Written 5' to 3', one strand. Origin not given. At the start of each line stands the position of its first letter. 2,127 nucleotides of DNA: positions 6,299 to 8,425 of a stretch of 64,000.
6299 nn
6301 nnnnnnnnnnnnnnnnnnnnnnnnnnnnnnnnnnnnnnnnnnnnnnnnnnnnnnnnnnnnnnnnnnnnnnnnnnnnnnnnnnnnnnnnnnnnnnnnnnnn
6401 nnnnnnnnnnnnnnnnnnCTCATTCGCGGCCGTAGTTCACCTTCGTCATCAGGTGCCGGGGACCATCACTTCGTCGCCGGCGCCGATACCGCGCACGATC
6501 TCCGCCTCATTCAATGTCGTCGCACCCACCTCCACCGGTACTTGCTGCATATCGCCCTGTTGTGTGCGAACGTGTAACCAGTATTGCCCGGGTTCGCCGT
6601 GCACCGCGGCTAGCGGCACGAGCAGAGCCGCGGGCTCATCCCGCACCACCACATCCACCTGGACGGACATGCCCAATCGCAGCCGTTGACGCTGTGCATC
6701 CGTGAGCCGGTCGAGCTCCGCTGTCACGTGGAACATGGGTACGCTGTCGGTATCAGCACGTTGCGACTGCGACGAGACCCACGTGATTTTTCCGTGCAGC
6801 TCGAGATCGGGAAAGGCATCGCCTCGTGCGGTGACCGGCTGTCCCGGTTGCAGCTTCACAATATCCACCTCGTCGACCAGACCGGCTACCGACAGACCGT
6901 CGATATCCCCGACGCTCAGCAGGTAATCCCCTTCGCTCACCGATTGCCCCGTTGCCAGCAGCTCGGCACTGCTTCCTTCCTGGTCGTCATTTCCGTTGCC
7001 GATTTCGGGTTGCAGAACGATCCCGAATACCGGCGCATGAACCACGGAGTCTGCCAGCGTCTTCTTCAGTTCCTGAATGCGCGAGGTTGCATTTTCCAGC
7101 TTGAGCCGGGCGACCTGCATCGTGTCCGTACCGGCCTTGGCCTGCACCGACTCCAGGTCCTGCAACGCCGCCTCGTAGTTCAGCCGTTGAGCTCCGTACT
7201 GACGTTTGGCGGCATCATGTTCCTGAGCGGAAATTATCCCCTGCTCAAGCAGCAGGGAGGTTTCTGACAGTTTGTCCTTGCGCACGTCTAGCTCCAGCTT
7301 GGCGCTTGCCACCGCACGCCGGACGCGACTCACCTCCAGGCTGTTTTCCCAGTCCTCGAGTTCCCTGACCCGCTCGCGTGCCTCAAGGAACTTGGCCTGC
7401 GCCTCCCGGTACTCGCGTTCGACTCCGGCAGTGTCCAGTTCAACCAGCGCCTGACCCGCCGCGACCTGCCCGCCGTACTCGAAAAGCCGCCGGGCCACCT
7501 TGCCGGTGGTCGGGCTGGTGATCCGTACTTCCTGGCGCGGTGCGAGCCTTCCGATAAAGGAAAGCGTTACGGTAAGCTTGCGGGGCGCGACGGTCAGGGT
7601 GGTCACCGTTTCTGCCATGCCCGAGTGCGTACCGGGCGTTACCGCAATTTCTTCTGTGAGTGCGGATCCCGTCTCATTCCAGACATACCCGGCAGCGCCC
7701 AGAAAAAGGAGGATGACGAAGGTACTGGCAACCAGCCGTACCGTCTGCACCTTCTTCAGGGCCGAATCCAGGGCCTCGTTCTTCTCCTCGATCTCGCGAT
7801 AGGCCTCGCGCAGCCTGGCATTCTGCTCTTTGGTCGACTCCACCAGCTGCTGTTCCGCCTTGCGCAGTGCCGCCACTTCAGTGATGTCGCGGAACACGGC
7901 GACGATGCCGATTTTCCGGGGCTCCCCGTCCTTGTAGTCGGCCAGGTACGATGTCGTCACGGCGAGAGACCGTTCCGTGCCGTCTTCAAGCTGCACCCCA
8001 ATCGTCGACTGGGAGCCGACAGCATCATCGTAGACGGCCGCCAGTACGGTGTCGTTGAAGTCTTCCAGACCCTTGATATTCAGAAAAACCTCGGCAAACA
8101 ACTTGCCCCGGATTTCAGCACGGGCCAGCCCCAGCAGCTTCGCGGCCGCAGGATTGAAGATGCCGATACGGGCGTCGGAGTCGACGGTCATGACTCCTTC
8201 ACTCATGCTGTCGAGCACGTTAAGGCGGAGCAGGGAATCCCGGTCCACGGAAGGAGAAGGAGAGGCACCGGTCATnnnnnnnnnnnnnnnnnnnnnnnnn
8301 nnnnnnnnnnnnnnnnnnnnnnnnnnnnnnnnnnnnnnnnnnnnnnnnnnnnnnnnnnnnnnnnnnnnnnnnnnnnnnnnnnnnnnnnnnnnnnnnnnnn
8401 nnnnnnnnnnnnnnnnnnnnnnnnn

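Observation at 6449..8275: Membrane fusion (HlyD-family) adaptor with an N-terminal cytoplasmic PAS sensor domain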

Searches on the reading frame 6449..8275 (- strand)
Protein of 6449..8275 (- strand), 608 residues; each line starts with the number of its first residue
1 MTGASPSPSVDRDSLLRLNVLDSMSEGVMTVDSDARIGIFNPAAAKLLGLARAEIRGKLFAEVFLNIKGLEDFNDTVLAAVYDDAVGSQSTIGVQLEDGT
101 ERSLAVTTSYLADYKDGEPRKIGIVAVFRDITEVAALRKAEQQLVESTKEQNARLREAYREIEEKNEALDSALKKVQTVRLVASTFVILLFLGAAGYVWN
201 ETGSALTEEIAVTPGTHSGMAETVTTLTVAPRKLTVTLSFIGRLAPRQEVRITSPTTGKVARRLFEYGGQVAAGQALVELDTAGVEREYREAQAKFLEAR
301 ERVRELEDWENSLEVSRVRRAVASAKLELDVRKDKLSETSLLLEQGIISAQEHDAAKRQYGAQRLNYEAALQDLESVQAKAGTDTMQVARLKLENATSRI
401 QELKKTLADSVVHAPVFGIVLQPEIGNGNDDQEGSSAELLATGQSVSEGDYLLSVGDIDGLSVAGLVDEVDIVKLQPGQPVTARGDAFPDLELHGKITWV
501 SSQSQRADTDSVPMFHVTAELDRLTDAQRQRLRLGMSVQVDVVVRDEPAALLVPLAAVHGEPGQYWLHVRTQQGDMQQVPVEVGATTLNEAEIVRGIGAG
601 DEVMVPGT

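Call 3: search_protein_families(library=pfam, proteins=[window:6449-8275:-], max_evalue=0.01)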
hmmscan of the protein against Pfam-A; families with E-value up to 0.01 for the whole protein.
window:6449-8275:- (608 aa): 9 families
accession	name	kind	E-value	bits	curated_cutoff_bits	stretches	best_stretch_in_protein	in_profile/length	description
PF13437.12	HlyD_3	-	3e-11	44.4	22.2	1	441-522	16-96/106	HlyD family secretion protein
PF00989.32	PAS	-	6.5e-10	39.5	22.6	1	19-131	5-113/113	PAS fold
PF16576.10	HlyD_D23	-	1.3e-09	38.2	30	1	247-503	17-187/214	Barrel-sandwich domain of CusB or HlyD membrane-fusion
PF08448.16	PAS_4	-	3.6e-09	37.3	23.1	1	21-135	1-109/110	PAS fold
PF13426.13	PAS_9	-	3.1e-06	27.8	27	1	26-133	2-103/103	PAS domain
PF12860.13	PAS_7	-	1.9e-05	25.2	27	1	21-134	1-110/115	PAS fold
PF00529.27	CusB_dom_1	-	2.3e-05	25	26.5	0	275-538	12-69/89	Cation efflux system protein CusB domain 1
PF13188.13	PAS_8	-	0.00043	20.5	21.8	1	20-75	6-58/65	PAS domain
PF24820.1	Diguanyl_cycl_sensor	-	0.004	17.5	28.1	0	21-75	2-55/109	Diguanylate cyclase-like sensor domain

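Call 4: search_protein_families(library=ncbifam, proteins=[window:6449-8275:-], max_evalue=0.01)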
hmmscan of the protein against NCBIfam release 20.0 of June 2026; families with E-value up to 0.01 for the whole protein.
window:6449-8275:- (608 aa): 28 families (the best 25 are shown)
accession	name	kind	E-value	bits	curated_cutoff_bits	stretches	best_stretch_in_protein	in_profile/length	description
TIGR01730.1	RND_mfp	subfamily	1.8e-36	125.7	94.9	2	385-607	110-309/322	efflux RND transporter periplasmic adaptor subunit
TIGR00999.1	8a0102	subfamily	6e-18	64.9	319.3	1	302-608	9-267/271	CzcB/NccB family metal efflux transporter periplasmic adaptor subunit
TIGR00998.1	8a0101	subfamily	1.5e-17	63.6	390.8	1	249-503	42-284/334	EmrA/EmrK family multidrug efflux transporter periplasmic adaptor subunit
NF002939.0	PRK03598.1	equivalog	1.1e-16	60.9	393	1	249-504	44-284/332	secretion protein HlyD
NF008468.0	PRK11360.1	equivalog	1.2e-14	53.6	646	1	19-140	272-386/616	two-component system sensor histidine kinase AtoS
NF008606.0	PRK11578.1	equivalog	3.6e-13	49.4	342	1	334-605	127-362/371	macrolide transporter subunit MacA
TIGR02971.1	heterocyst_DevB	subfamily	8.5e-10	38.5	129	1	241-507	4-285/327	ABC exporter membrane fusion protein, DevB family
TIGR00229.1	sensory_box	domain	4.4e-09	36.5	22.9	1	20-135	10-120/126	PAS domain S-box protein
TIGR01843.1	type_I_hlyD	subfamily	4.4e-09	35.8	208.65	2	459-544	307-398/422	HlyD family type I secretion periplasmic adaptor subunit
NF046044.1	PnpS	equivalog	1.2e-07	31.2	400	1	19-144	59-173/390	two-component system histidine kinase PnpS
NF033092.0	HK_WalK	equivalog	5e-07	28.7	725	1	19-145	262-376/594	cell wall metabolism sensor histidine kinase WalK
NF007785.0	PRK10476.1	equivalog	7.6e-07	28.3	376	1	250-428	49-227/347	multidrug transporter subunit MdtN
NF052573.1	HisKinEspAMyxo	equivalog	1.1e-06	27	1400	1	20-138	259-372/755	serine histidine kinase EspA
TIGR01000.1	bacteriocin_acc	subfamily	3.8e-06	26.1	258.85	0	349-543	255-439/457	bacteriocin secretion accessory protein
NF038010.1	ABC_adapt_DarC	equivalog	2.5e-05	23.2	450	1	525-606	319-403/417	darobactin export ABC transporter periplasmic adaptor subunit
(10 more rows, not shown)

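Call 5: find_homologous_proteins(query=window:6449-8275:-, max_evalue=0.00001)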
Query window:6449-8275:- (608 aa): 136 proteins with E <= 0.00001 among 8000 candidates; the best 120 are listed.
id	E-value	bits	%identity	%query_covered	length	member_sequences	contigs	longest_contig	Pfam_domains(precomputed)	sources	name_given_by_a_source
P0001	0.0e+0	1279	99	100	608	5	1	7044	PF13426.14,PF26002.1,PF12860.14,PF25990.1,PF08448.17,PF00989.32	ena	-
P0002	0.0e+0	1249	97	100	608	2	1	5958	PF13426.14,PF26002.1,PF12860.14,PF25990.1,PF25967.1,PF08448.17,PF25917.1,PF00989.32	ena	-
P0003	2.9e-287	972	77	100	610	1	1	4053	PF26002.1,PF12860.14,PF25989.1,PF25990.1,PF25967.1,PF08448.17,PF25917.1,PF00989.32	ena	-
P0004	4.6e-285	964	62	97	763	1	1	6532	PF13426.14,PF13188.14,PF12860.14,PF24820.2,PF25989.1,PF25967.1,PF08448.17,PF00989.32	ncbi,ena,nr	ncbi:MAG: PAS domain S-box protein [Gammaproteobacteria bacterium]|nr:PAS domain S-box protein [Gamm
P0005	5.3e-284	961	77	100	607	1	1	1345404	PF13426.14,PF26002.1,PF12860.14,PF25989.1,PF25990.1,PF25967.1,PF08448.17,PF25917.1,PF00989.32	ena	-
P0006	3.1e-274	929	74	100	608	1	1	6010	PF13426.14,PF26002.1,PF13188.14,PF12860.14,PF25989.1,PF25990.1,PF25967.1,PF08448.17,PF00989.32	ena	-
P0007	3.7e-272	922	73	100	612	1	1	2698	PF13426.14,PF26002.1,PF12860.14,PF25989.1,PF25990.1,PF25967.1,PF08448.17,PF25917.1,PF00989.32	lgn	-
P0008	3.3e-268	909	73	100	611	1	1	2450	PF13426.14,PF25984.1,PF26002.1,PF13188.14,PF12860.14,PF25990.1,PF08448.17,PF25917.1,PF00989.32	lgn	-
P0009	7.0e-262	888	71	100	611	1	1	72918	PF13426.14,PF26002.1,PF13188.14,PF12860.14,PF25989.1,PF25990.1,PF25967.1,PF08448.17,PF00989.32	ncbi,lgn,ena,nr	ncbi:MAG: PAS domain-containing protein [Gammaproteobacteria bacterium]|nr:PAS domain-containing pro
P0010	2.4e-247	840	68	100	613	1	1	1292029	PF13426.14,PF13188.14,PF12860.14,PF25989.1,PF25990.1,PF25967.1,PF08448.17,PF00989.32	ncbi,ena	-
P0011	1.7e-234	798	65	99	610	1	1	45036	PF26002.1,PF12860.14,PF25989.1,PF25990.1,PF25967.1,PF08448.17,PF00989.32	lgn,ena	-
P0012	8.3e-232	789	64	99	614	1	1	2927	PF00364.29,PF25990.1,PF25967.1,PF08448.17,PF00989.32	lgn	-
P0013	1.9e-231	787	63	99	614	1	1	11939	PF00364.29,PF25990.1,PF25967.1,PF00989.32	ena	-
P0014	1.3e-229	781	63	98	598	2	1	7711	PF13426.14,PF26002.1,PF13188.14,PF25989.1,PF25990.1,PF25967.1,PF08448.17,PF25917.1,PF00989.32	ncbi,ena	-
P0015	1.5e-226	771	64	95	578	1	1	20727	PF25973.1,PF25984.1,PF26002.1,PF25989.1,PF00364.29,PF25990.1,PF25967.1,PF00989.32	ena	-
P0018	1.8e-225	768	62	100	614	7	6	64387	PF13426.14,PF26002.1,PF13188.14,PF12860.14,PF25989.1,PF25990.1,PF25967.1,PF08448.17,PF00989.32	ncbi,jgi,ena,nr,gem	ncbi:MAG: PAS domain S-box protein [Nitrospinae bacterium]|nr:PAS domain S-box protein [Nitrospinota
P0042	3.4e-193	661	55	99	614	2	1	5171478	PF25990.1,PF25967.1,PF25917.1,PF00989.32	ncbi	-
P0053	8.8e-191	653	54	100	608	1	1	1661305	PF13426.14,PF26002.1,PF12860.14,PF25990.1,PF25967.1,PF08448.17,PF00989.32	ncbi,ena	-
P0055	1.2e-190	653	55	99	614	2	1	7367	PF25973.1,PF25984.1,PF26002.1,PF25990.1,PF25967.1,PF08448.17,PF25917.1,PF00989.32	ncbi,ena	-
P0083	6.1e-162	558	48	99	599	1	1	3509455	PF13426.14,PF13188.14,PF12860.14,PF25990.1,PF25967.1,PF08448.17,PF25917.1,PF00989.32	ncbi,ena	-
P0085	8.1e-159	548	47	98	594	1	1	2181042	PF13426.14,PF26002.1,PF25990.1,PF25967.1,PF08448.17,PF25917.1,PF00989.32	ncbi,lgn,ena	-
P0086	5.2e-157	542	46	98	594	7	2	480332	PF13426.14,PF26002.1,PF25990.1,PF25967.1,PF08448.17,PF25917.1,PF00989.32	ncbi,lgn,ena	-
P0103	1.4e-119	418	40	98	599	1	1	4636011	PF13426.14,PF26002.1,PF25990.1,PF25967.1,PF08448.17,PF00989.32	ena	-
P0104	2.2e-114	401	39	98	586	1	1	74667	PF13426.14,PF26002.1,PF12860.14,PF25881.1,PF25989.1,PF25893.1,PF25990.1,PF25967.1,PF25917.1,PF00989.32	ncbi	-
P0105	3.7e-110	387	39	100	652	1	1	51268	PF25973.1,PF13426.14,PF26002.1,PF25967.1,PF08448.17,PF00989.32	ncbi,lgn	ncbi:efflux RND transporter periplasmic adaptor subunit [Endothiovibrio diazotrophicus]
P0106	4.6e-110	387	38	97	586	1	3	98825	PF13426.14,PF13188.14,PF25990.1,PF25967.1,PF08448.17,PF25917.1,PF00989.32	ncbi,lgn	-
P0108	1.1e-101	359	34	97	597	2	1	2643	PF13426.14,PF26002.1,PF13188.14,PF25881.1,PF25989.1,PF25990.1,PF25917.1,PF00989.32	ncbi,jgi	-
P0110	1.3e-83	300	32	97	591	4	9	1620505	PF13426.14,PF26002.1,PF13188.14,PF25967.1,PF08448.17,PF25917.1,PF00989.32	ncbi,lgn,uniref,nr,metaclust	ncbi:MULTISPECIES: HlyD family efflux transporter periplasmic adaptor subunit [unclassified Thioalka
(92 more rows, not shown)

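Call 6: search_solved_structures(query=window:6449-8275:-, max_evalue=0.01)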
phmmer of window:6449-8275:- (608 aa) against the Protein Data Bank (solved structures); distinct sequences matched with E-value up to 0.01: 17.
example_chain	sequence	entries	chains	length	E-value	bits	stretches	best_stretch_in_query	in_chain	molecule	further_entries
9qgy_G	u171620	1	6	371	2.9e-11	45.9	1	448-605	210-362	Macrolide export protein MacA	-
5nik_D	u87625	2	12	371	5.5e-11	44.9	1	447-605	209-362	Macrolide export protein MacA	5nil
3fpp_A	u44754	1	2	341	5.8e-11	44.9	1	447-605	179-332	Macrolide-specific efflux protein macA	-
4dk1_A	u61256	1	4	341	6.9e-08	34.7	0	242-308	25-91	Putative MacA, Multidrug resistance protein mexA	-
20yy_D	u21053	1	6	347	7.7e-07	31.2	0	229-301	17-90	Multidrug efflux RND transporter periplasmic adaptor subunit MexJ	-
3lnn_A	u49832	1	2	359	4.2e-06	28.8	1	451-605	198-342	Membrane fusion protein (MFP) heavy metal cation efflux ZneB (CzcB-like)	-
6iok_I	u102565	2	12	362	3e-05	26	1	226-321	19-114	Multidrug resistance protein MexA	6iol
1vf7_A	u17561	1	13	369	3.1e-05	25.9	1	226-321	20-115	Multidrug resistance protein mexA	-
2v4d_A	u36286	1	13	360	3.2e-05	25.9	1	226-321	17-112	MULTIDRUG RESISTANCE PROTEIN MEXA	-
1t5e_A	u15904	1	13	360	3.2e-05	25.9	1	226-321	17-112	Multidrug resistance protein mexA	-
6ta5_D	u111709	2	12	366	3.3e-05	25.8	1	226-321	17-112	MexA family multidrug efflux RND transporter periplasmic adaptor subunit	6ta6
4dk0_A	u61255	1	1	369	0.00019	23.4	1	355-605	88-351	Putative MacA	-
6vej_P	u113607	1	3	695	0.00074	21.4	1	224-350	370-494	Probable Resistance-Nodulation-Cell Division (RND) efflux membrane fusion protein,Probable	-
9j3d_D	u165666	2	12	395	0.0048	18.7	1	221-302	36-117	RND efflux system, MexC-like protein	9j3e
7duc_A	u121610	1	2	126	0.0057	18.5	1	19-64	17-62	Sensor protein kinase WalK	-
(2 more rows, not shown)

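Call 8: find_related_loci(query=window:6449-8275:-, collection=genome_contigs, flank=10000)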
Query window:6449-8275:- (608 aa) in genome_contigs; peptide patterns used: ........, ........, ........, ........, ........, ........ (x = any residue, [..] = any of these).
132 stretches matched a pattern; 5 encode a relative of the query (tblastn E <= 1e-3); 5 distinct loci.
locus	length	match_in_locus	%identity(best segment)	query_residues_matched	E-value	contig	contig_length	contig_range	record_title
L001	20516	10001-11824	71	2-607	0e+0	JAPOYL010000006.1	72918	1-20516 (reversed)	MAG: Gammaproteobacteria bacterium isolate COS4_bin_31 NODE_361_length_72918_cov_10.2514, whole genome shotgun sequence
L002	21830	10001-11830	68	2-607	0e+0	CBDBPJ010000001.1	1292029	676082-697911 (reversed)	MAG: Gammaproteobacteria bacterium isolate bb6b15c1-335f-4c8a-84a7-a05bc1b1d3fd genome assembly, contig: contig_1, whole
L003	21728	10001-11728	39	20-605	4e-108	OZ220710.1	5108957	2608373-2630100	MAG: Thermodesulfobacteriota bacterium isolate dce1034a-8f23-488c-aa07-39e6c80a0035 genome assembly, chromosome: 1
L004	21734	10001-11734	40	20-606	6e-107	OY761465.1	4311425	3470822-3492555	MAG: Candidatus Binatia bacterium isolate d3e24e22-6b5b-4867-8422-75782eed2520 genome assembly, chromosome: 1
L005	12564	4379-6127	35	9-607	4e-100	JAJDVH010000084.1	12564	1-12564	MAG: Alphaproteobacteria bacterium isolate jk18x22bins.31 k141_434765, whole genome shotgun sequence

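Call 18: find_encoding_contigs(protein=P0110, flank=8000, max_places=2)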
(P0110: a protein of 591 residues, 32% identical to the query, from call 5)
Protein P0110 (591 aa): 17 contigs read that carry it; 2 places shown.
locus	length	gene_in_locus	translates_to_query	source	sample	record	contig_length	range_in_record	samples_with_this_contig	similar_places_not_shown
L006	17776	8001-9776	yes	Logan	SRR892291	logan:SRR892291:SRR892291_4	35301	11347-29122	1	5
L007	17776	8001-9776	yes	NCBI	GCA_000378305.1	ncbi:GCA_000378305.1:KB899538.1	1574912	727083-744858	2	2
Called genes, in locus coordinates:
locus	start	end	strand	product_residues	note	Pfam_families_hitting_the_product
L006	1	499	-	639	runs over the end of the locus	PF21305:type_II_gspD_N0, PF03958:Secretin_N, PF00263:Secretin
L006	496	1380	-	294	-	PF11356:T2SSC, PF13180:PDZ_2 (weak)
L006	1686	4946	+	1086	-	PF00317:Ribonuc_red_lgN, PF02867:Ribonuc_red_lgC, PF14890:Intein_splicing, PF14528:LAGLIDADG_3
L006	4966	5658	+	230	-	-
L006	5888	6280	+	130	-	-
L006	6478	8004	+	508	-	PF02321:OEP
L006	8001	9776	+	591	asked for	PF00989:PAS, PF08448:PAS_4, PF13188:PAS_8 (weak), PF13426:PAS_9 (weak), PF25917:BSH_RND (weak), PF26002:Beta-barrel_AprE (weak), PF25967:RND-MFP_C (weak)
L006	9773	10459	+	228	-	PF00005:ABC_tran, PF13304:AAA_21 (faint)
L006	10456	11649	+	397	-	PF12704:MacB_PCD, PF02687:FtsX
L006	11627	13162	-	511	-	PF20154:LNT_N (weak), PF00795:CN_hydrolase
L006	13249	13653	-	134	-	-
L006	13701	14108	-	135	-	-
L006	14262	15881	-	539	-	PF02321:OEP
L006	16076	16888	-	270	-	PF19420:DDAH_eukar, PF02274:ADI (weak)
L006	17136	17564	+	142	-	-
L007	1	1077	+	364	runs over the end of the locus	PF00762:Ferrochelatase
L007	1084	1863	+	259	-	PF00994:MoCF_biosynth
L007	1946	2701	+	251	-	PF13640:2OG-FeII_Oxy_3, PF13661:2OG-FeII_Oxy_4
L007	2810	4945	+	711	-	PF00317:Ribonuc_red_lgN, PF02867:Ribonuc_red_lgC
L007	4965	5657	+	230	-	-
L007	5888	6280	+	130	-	-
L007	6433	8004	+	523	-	PF02321:OEP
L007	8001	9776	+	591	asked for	PF00989:PAS, PF08448:PAS_4, PF13188:PAS_8 (weak), PF13426:PAS_9 (weak), PF25917:BSH_RND (weak), PF26002:Beta-barrel_AprE (weak), PF25967:RND-MFP_C (weak)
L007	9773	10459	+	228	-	PF00005:ABC_tran, PF13304:AAA_21 (faint)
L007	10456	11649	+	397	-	PF12704:MacB_PCD, PF02687:FtsX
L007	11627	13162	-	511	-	PF20154:LNT_N (weak), PF00795:CN_hydrolase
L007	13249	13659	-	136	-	-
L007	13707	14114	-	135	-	-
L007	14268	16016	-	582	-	PF02321:OEP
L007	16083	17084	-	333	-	PF19420:DDAH_eukar, PF02274:ADI (weak)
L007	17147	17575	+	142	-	-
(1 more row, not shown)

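Call 19: find_encoding_contigs(protein=P0105, flank=8000, max_places=1)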
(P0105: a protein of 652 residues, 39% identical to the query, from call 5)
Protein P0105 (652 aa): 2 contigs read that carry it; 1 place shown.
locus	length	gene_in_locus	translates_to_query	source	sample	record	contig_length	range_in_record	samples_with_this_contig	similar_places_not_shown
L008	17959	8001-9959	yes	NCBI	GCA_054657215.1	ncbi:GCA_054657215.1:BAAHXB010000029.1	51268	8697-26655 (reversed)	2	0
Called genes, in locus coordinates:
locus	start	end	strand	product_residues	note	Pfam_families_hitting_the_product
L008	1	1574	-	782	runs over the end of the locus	PF02743:dCache_1 (weak), PF00672:HAMP (weak), PF13185:GAF_2, PF01590:GAF, PF00512:HisKA (weak), PF02518:HATPase_c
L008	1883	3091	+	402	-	PF04143:Sulf_transp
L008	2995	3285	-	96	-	-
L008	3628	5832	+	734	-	PF00497:SBP_bac_3, PF00512:HisKA, PF02518:HATPase_c, PF00072:Response_reg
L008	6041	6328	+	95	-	-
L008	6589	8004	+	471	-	PF02321:OEP (weak), PF25876:HH_MFP_RND (faint), PF02321:OEP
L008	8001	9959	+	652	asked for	PF00989:PAS, PF08448:PAS_4, PF13426:PAS_9, PF26002:Beta-barrel_AprE (faint), PF25973:BSH_CzcB (faint), PF25967:RND-MFP_C (faint)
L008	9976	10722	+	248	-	PF00005:ABC_tran, PF13304:AAA_21 (faint)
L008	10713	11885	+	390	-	PF12704:MacB_PCD, PF02687:FtsX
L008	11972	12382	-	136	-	PF01850:PIN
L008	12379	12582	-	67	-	PF09957:VapB_antitoxin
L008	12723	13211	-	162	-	PF13690:CheX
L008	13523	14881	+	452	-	PF07238:PilZ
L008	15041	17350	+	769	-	PF09371:Tex_N, PF22706:Tex_central_region, PF14639:YqgF (weak), PF16921:Tex_YqgF, PF14635:HHH_7, PF12836:HHH_3, PF17674:HHH_9, PF00575:S1, +1 more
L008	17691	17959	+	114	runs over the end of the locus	PF11969:DcpS_C, PF01230:HIT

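Call 20: find_encoding_contigs(protein=P0042, flank=8000, max_places=1)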
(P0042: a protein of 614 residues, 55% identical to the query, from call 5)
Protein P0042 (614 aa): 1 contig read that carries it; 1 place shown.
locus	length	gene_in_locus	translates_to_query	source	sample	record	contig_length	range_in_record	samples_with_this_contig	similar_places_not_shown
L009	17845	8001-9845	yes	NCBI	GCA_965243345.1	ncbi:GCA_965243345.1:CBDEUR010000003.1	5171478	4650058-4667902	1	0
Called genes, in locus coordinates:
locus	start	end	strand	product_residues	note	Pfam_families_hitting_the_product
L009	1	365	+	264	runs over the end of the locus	-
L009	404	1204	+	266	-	-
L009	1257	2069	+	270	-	-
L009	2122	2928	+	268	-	-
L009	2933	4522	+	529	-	-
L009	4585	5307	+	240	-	PF00005:ABC_tran, PF02463:SMC_N (weak), PF13304:AAA_21 (faint)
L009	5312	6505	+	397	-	PF12704:MacB_PCD, PF02687:FtsX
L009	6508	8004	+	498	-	PF02321:OEP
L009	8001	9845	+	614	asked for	PF00989:PAS, PF25917:BSH_RND (faint), PF25990:Beta-barrel_YknX, PF25967:RND-MFP_C (weak)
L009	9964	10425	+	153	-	-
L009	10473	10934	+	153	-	-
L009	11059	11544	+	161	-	-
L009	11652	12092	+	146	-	-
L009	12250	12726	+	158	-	-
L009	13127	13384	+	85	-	PF02604:PhdYeFM_antitox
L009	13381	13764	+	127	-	PF01850:PIN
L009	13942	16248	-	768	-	PF03176:MMPL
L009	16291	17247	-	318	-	PF25852:DUF6242_C (faint), PF15902:Sortilin-Vps10 (faint), PF02012:BNR (faint), PF14870:PSII_BNR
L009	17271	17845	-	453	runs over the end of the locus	PF07044:DUF1329, PF17131:TP_0789-like (weak)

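Call 23: predict_structure(alignment_id=A1)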
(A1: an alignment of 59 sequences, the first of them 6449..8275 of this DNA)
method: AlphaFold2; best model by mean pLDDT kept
length: 608 residues; sequences in the alignment: 59
mean_pLDDT: 83.5   pTM: 0.47
mean pLDDT of the five models: 83.5, 82.4, 82.4, 80.5, 80.3
residues with pLDDT >= 90: 239; 70-90: 288; 50-70: 36; < 50: 45
segments of 3 or more residues with pLDDT < 50: 1-9, 199-222, 426-436
pLDDT, mean of each block of 10 residues (from residue 1): 43 70 88 87 89 83 81 86 73 86 89 70 88 87 87 87 80 71 82 63 42 31 69 88 90 92 91 94 95 98 94 94 97 95 93 95 97 94 93 98 94 92 58 54 90 89 90 90 88 92 73 89 86 88 87 87 86 81 84 86 74
secondary structure, 60 per line:
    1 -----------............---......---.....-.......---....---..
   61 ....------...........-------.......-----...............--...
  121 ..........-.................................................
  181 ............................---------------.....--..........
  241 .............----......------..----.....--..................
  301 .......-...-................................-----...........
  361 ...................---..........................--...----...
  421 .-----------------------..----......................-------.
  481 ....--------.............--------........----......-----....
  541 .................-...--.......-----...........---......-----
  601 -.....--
elements in order: H12-23 E27-32 E36-40 H42-48 H52-55 H60-64 H71-81 E89-95 E101-115 E118-130 H132-208 E224-228 E231-253 E258-263 E276-280 H283-307 H313-344 H350-379 H383-408 E411-413 E418-421 E451-468 H469-472 E480-484 E493-505 E514-521 H526-531 E537-554 E559-561 E564-570 E576-586 E590-595 E602-606
